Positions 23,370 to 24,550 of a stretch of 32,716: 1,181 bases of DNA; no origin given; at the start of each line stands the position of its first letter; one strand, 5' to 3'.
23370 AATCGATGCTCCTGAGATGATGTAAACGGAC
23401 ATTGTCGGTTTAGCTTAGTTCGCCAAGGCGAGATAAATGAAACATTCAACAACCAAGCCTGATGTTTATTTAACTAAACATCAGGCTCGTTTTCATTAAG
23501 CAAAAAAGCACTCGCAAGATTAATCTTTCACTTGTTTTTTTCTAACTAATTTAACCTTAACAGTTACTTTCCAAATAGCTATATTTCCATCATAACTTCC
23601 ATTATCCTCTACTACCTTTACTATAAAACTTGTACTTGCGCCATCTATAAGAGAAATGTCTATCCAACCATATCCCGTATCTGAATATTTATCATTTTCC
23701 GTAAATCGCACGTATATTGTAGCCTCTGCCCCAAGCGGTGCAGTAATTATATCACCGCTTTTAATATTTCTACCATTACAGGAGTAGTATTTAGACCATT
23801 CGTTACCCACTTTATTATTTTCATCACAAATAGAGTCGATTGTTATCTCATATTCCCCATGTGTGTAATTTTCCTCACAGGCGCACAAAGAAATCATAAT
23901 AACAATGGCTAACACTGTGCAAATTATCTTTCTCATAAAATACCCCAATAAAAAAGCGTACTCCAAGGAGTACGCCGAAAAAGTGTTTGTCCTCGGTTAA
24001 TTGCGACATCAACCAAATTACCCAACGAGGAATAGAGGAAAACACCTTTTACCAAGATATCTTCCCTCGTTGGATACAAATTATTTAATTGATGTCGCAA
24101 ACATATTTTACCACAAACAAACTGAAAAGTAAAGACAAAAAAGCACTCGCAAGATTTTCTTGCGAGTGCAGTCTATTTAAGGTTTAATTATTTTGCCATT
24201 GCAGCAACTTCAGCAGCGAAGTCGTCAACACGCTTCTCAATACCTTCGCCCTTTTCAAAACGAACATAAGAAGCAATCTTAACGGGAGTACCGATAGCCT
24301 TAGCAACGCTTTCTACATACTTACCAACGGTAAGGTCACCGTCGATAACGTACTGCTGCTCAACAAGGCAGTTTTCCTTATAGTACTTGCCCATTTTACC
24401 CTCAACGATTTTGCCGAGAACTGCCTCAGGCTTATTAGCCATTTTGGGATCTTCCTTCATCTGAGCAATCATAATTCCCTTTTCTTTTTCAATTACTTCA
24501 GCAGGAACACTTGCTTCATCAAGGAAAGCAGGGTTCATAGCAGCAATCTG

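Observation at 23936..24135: Promoter-to-ATG leader with three nested or long-range helices and an attenuator: candidate novel riboswitch or sRNA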

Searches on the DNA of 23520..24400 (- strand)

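Call 4: search_rna_families(source=window, start=23700, end=24400, threshold=evalue, max_evalue=10, show_alignments=3)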
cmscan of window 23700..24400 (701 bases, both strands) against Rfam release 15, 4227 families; matches with E-value up to 10: 9.
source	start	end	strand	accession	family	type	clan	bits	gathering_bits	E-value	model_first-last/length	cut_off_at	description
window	23947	24013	-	RF02869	ncS025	Gene; sRNA;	-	23.7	46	0.068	1-85/85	no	Burkholderia sRNA 25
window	24108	24177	+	RF00514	His_leader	Cis-reg; leader;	-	21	49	0.53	1-126/126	no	Histidine operon leader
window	24135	24222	-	RF00514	His_leader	Cis-reg; leader;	-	21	49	0.54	1-126/126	no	Histidine operon leader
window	23949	23988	-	RF02398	sau-6072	Gene; sRNA;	-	19.8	50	0.25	1-53/53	no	Staphylococcus sRNA sau-6072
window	24000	24101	-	RF00949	mir-983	Gene; miRNA;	-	19.1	100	5.1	1-90/90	no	mir-983 microRNA precursor family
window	23950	24064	-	RF01859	Phe_leader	Cis-reg; leader;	-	18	55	2.9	1-125/125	no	Phenylalanine leader peptide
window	23998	24103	-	RF04128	MIR8562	Gene; miRNA;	-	17.2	211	1.3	62-181/242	no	MIR8562 microRNA precursor family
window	23941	24105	-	RF03533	SQ1002_RNA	Gene; sRNA;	-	15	128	1.2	1-237/237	no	Clostridioides difficile sRNA SQ1002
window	23840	23905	-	RF01172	sn2343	Gene; snRNA; snoRNA; CD-box;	-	14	60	4.7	1-78/78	no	Small nucleolar RNA sn2343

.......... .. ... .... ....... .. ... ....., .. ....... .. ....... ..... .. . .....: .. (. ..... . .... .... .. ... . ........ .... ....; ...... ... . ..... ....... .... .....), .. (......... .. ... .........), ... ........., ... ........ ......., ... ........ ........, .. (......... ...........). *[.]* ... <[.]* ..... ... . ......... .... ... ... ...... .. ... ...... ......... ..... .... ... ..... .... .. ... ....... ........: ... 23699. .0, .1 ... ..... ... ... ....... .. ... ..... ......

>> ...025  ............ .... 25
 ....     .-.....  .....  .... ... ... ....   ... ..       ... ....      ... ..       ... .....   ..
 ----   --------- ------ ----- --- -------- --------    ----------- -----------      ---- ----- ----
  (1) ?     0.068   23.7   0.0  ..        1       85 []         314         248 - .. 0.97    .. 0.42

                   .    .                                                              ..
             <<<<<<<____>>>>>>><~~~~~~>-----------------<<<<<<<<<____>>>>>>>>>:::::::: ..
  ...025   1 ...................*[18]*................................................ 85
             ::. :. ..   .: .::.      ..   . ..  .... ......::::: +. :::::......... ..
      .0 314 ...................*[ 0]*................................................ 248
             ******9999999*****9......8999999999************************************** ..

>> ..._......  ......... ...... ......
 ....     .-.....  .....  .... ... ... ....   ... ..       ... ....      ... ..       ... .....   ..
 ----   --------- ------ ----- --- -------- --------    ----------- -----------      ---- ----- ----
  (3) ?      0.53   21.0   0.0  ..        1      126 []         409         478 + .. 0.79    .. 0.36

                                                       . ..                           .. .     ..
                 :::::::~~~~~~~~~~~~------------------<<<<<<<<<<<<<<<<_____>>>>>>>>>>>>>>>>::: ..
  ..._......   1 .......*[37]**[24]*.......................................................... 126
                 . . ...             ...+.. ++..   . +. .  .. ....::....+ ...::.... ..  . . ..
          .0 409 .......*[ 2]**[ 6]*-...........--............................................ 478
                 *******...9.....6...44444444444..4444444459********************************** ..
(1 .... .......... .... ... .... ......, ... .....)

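Call 34: build_rna_model(alignment_id=A3, structure=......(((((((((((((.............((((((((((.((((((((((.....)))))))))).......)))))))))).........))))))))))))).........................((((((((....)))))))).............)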
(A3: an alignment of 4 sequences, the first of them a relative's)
Model R1 built from alignment A3 (4 sequences, 165 columns); structure: as given.
model positions 165; base pairs 41; branch points 1; effective number of sequences 0.96; information 0.589 bits per position. Calibrated on 0.2 Mb of random sequence (short: E-values are rough).
structure used (alignment columns):
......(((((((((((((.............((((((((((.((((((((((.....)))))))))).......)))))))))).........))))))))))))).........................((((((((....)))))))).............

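Call 35: search_with_rna_model(model_id=R1, sources=[window, L001, L002, L003, L004, L005, L006, L007, L008, L009, L010, L011, L012, L013, L014, L015, L016, L017, L019, L020, L021, L022, L023, L024, L025, L026, L027, L028, L029, L030, L031, L032, L033, L034, L035, L036, L037, L038], max_evalue=1, make_alignment=true)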
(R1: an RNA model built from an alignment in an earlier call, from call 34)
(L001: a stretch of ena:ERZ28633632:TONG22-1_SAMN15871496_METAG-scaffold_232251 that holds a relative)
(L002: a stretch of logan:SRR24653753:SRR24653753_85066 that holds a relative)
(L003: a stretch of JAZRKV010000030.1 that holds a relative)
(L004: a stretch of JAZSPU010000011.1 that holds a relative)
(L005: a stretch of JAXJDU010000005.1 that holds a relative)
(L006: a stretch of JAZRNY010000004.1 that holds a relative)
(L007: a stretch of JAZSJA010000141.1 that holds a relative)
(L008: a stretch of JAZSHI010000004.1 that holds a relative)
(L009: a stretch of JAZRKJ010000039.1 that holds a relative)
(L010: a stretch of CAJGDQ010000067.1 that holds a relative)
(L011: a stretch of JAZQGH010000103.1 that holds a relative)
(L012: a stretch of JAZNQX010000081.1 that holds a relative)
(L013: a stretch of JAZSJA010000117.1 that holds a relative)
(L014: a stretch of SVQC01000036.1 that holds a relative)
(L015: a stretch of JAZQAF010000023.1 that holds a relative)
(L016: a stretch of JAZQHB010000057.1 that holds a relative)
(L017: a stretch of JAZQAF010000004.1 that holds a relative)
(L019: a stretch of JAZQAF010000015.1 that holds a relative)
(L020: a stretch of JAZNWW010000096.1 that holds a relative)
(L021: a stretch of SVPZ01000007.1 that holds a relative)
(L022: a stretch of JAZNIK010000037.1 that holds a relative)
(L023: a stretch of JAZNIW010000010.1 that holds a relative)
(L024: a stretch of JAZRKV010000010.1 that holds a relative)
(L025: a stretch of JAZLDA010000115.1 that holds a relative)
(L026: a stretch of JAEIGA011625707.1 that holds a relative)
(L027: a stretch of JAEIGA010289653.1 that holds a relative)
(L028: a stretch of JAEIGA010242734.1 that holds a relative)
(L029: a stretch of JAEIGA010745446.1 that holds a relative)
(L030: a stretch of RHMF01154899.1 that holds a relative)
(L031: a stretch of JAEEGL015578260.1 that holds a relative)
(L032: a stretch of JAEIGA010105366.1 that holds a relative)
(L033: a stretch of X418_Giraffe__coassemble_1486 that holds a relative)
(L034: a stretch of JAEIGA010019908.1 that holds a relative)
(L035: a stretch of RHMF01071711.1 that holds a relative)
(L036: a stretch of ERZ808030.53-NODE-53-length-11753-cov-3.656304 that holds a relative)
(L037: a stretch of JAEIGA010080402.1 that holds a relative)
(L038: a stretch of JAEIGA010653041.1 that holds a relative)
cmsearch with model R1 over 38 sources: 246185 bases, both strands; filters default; matches with E-value up to 1: 62.
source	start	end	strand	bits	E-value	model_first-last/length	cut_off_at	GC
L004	105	269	+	208.6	3.1e-49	1-165/165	no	0.39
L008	7312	7476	-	206.3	1.1e-48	1-165/165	no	0.4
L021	2154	2318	+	204.4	3.3e-48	1-165/165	no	0.41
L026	156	320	+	200.2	3.8e-47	1-165/165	no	0.41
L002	154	318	+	198.5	1e-46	1-165/165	no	0.4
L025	6690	6854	+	198.2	1.2e-46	1-165/165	no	0.41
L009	2202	2365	+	165.4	1.7e-38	1-165/165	no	0.4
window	23943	24106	-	163.4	5e-38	1-165/165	no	0.39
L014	5410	5573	+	158.4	9.2e-37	1-165/165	no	0.39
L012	197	360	-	155.9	3.7e-36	1-165/165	no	0.41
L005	3225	3390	+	134.5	7.9e-31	1-165/165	no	0.4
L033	981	1146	-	133.7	1.2e-30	1-165/165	no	0.42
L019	2314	2478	-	133.2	1.6e-30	1-165/165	no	0.42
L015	5391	5555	-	126.5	7.3e-29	1-165/165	no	0.43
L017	2165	2329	+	126.5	7.5e-29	1-165/165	no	0.43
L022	7278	7435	+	125.8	1.1e-28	1-165/165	no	0.41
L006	7886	8000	-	123.5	4.1e-28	51-165/165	5'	0.42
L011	5459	5616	-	120.8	2e-27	1-165/165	no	0.42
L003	2332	2489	-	120.6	2.2e-27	1-165/165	no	0.37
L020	674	831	+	120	3.1e-27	1-165/165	no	0.43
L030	462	621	-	119.7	3.7e-27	1-165/165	no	0.46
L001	1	128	+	116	3.1e-26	36-165/165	5'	0.43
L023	6599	6759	-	112.8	1.9e-25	1-165/165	no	0.4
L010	5722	5880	+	107.9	3.1e-24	1-165/165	no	0.42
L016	2643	2803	+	107.7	3.4e-24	1-165/165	no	0.42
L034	6060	6236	+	102.5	6.7e-23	1-165/165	no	0.4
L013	7491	7648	+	98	9.1e-22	1-165/165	no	0.4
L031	6298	6460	+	97.7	1e-21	1-165/165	no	0.44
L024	7688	7844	-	97.4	1.2e-21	1-165/165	no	0.43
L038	49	222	+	90.1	8.2e-20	1-165/165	no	0.43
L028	2166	2319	+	83.4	3.9e-18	1-165/165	no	0.42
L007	1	143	+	82.8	5.4e-18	18-165/165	5'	0.41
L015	5168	5346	-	82.6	5.8e-18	1-165/165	no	0.38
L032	456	622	-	74.7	5.6e-16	1-165/165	no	0.42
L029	842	1012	+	67.9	2.6e-14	1-165/165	no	0.39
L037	3125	3294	+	63.6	3.2e-13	1-165/165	no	0.39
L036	1833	2004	+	62.7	5.2e-13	1-165/165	no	0.42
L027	477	648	+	59.1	4.1e-12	1-165/165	no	0.37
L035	1583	1761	-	57.3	1.2e-11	1-165/165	no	0.37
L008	7364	7549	+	40.8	1.4e-07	1-165/165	no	0.34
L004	32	217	-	39.8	2.5e-07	1-165/165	no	0.34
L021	2144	2266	-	34.5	5.3e-06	1-165/165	no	0.39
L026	146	268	-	34.5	5.3e-06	1-165/165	no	0.39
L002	144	266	-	34.4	5.6e-06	1-165/165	no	0.37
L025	6679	6802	-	30.6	4.9e-05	1-165/165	no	0.4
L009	2192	2313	-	29.3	0.0001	1-165/165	no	0.39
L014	5334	5521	-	29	0.00012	1-165/165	no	0.35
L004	695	806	-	28.1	0.0002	1-165/165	no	0.4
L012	249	436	+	26.1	0.00063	1-165/165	no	0.37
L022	7251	7384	-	23.7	0.0025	1-165/165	no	0.35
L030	519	614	+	18.9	0.04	8-106/165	no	0.45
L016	3399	3543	+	17.6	0.082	1-165/165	no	0.33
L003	2384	2533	+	17.1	0.11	1-165/165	no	0.33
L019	701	778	-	16.5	0.15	16-98/165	no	0.42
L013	7450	7597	-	14.6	0.45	1-165/165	no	0.32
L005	1406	1506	+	14.4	0.51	1-165/165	no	0.31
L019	5811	5995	+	14.2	0.57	1-165/165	no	0.3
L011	5517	5609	+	13.9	0.68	8-106/165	no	0.4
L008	7550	7670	-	13.8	0.73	1-165/165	no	0.36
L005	3198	3337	-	13.7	0.77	1-165/165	no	0.35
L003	7008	7104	+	13.4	0.9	1-165/165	no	0.34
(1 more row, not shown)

Alignment A4: 62 matches aligned to the model, 376 columns, each read 5' to 3' on its own strand. Consensus structure (alignment columns), stored with it:
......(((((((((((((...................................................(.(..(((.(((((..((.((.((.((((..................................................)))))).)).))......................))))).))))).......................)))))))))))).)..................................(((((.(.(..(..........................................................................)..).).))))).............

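Call 36: search_with_rna_model(model_id=R1, sources=[window, L002, L003, L004, L005, L008, L009, L010, L011, L012, L013, L014, L015, L016, L017, L019, L020, L021, L022, L023, L024, L025, L026, L027, L028, L029, L030, L031, L032, L033, L034, L035, L036, L037, L038], max_evalue=1e-10, make_alignment=true)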
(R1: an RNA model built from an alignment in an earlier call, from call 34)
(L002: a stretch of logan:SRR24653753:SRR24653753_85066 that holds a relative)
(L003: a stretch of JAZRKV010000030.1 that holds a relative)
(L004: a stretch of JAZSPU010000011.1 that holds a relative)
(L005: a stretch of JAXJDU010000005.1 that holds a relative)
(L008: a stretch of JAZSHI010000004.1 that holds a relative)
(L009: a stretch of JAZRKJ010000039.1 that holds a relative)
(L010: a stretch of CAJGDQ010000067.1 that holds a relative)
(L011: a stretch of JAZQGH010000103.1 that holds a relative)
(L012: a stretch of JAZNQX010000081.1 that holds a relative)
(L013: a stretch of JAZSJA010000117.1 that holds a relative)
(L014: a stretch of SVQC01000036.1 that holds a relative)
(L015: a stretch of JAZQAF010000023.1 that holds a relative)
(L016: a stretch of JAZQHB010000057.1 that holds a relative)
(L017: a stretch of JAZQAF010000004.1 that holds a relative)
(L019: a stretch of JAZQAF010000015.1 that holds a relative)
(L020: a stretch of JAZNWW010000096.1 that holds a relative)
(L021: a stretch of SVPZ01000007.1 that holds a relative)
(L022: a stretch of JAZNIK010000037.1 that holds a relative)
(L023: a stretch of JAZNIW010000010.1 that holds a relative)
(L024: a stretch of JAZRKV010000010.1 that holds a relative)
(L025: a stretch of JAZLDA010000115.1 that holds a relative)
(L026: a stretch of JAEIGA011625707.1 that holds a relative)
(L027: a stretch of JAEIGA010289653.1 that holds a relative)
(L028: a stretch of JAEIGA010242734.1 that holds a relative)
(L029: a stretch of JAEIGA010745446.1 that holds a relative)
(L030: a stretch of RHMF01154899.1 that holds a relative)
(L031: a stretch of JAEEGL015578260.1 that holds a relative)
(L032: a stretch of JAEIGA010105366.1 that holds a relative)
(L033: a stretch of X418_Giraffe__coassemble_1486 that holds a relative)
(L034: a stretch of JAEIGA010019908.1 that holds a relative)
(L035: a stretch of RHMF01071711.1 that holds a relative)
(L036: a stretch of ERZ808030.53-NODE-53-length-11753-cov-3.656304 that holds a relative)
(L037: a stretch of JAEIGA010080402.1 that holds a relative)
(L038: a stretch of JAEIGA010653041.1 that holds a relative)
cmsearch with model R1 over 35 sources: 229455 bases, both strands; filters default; matches with E-value up to 1e-10: 36.
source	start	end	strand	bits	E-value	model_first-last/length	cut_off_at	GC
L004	105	269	+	208.6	2.9e-49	1-165/165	no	0.39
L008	7312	7476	-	206.3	1.1e-48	1-165/165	no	0.4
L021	2154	2318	+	204.4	3.1e-48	1-165/165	no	0.41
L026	156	320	+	200.2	3.5e-47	1-165/165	no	0.41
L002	154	318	+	198.5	9.3e-47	1-165/165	no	0.4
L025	6690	6854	+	198.2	1.1e-46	1-165/165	no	0.41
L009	2202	2365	+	165.4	1.6e-38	1-165/165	no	0.4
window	23943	24106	-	163.4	4.7e-38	1-165/165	no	0.39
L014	5410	5573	+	158.4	8.6e-37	1-165/165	no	0.39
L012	197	360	-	155.9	3.4e-36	1-165/165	no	0.41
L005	3225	3390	+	134.5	7.4e-31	1-165/165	no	0.4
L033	981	1146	-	133.7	1.2e-30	1-165/165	no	0.42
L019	2314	2478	-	133.2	1.5e-30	1-165/165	no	0.42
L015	5391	5555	-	126.5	6.8e-29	1-165/165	no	0.43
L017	2165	2329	+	126.5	7e-29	1-165/165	no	0.43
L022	7278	7435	+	125.8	1e-28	1-165/165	no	0.41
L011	5459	5616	-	120.8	1.9e-27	1-165/165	no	0.42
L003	2332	2489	-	120.6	2e-27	1-165/165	no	0.37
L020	674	831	+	120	2.9e-27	1-165/165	no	0.43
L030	462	621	-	119.7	3.5e-27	1-165/165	no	0.46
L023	6599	6759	-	112.8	1.8e-25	1-165/165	no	0.4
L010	5722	5880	+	107.9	2.9e-24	1-165/165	no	0.42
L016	2643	2803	+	107.7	3.2e-24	1-165/165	no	0.42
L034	6060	6236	+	102.5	6.3e-23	1-165/165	no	0.4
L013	7491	7648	+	98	8.5e-22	1-165/165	no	0.4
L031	6298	6460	+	97.7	9.8e-22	1-165/165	no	0.44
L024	7688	7844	-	97.4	1.2e-21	1-165/165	no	0.43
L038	49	222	+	90.1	7.7e-20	1-165/165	no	0.43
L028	2166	2319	+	83.4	3.6e-18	1-165/165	no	0.42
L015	5168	5346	-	82.6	5.4e-18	1-165/165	no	0.38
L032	456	622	-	74.7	5.2e-16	1-165/165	no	0.42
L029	842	1012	+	67.9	2.5e-14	1-165/165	no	0.39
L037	3125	3294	+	63.6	2.9e-13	1-165/165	no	0.39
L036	1833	2004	+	62.7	4.8e-13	1-165/165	no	0.42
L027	477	648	+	59.1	3.8e-12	1-165/165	no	0.37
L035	1583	1761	-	57.3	1.1e-11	1-165/165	no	0.37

Alignment A5: 36 matches aligned to the model, 251 columns, each read 5' to 3' on its own strand. Consensus structure (alignment columns), stored with it:
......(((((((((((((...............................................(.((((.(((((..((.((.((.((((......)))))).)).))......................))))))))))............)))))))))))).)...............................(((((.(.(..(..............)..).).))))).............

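Call 41: search_dna_similar(query=window:23943-24135:-, collection=plasmids, mode=distant, max_evalue=0.01)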
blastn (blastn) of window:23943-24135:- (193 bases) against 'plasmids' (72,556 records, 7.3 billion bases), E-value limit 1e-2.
No match.

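Call 42: search_dna_similar(query=window:23943-24135:-, collection=phages, mode=distant, max_evalue=0.01)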
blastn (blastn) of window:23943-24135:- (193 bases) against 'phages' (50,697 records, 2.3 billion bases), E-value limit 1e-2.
No match.

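Call 67: build_rna_model(alignment_id=A5)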
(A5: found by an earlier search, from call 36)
Model R2 built from alignment A5 (36 sequences, 251 columns); structure: stored with the alignment.
model positions 165; base pairs 41; branch points 1; effective number of sequences 2; information 0.59 bits per position. Calibrated on 0.2 Mb of random sequence (short: E-values are rough).
structure used (alignment columns):
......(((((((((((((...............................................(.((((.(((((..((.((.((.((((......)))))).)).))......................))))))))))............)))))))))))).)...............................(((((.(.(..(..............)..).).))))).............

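Call 68: search_with_rna_model(model_id=R2, source=window, filters=off, max_evalue=10)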
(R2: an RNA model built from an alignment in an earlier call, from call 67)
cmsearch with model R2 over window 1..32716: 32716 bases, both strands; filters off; matches with E-value up to 10: 32.
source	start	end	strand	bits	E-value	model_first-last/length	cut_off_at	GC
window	23943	24106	-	164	2.9e-35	1-165/165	no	0.39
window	23995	24116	+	18.9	0.015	1-165/165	no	0.35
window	17839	17939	-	13.4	0.25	1-165/165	no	0.33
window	6566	6666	-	12.7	0.36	1-165/165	no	0.42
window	15214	15308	+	12.6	0.37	1-165/165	no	0.31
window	15610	15707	-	12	0.52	1-165/165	no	0.34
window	26067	26132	-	11.6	0.63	1-165/165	no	0.24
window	30223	30340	-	11.5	0.67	1-165/165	no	0.29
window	17888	17988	+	10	1.5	1-165/165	no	0.29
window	23446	23547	+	9.4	2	1-165/165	no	0.32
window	15263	15331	-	9.3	2.1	1-165/165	no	0.3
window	2767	2889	+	9.3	2.1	1-165/165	no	0.33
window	14177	14253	-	9.3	2.1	1-165/165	no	0.4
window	26046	26164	+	8.9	2.6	1-165/165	no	0.27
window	24117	24176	-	8.8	2.8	1-165/165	no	0.37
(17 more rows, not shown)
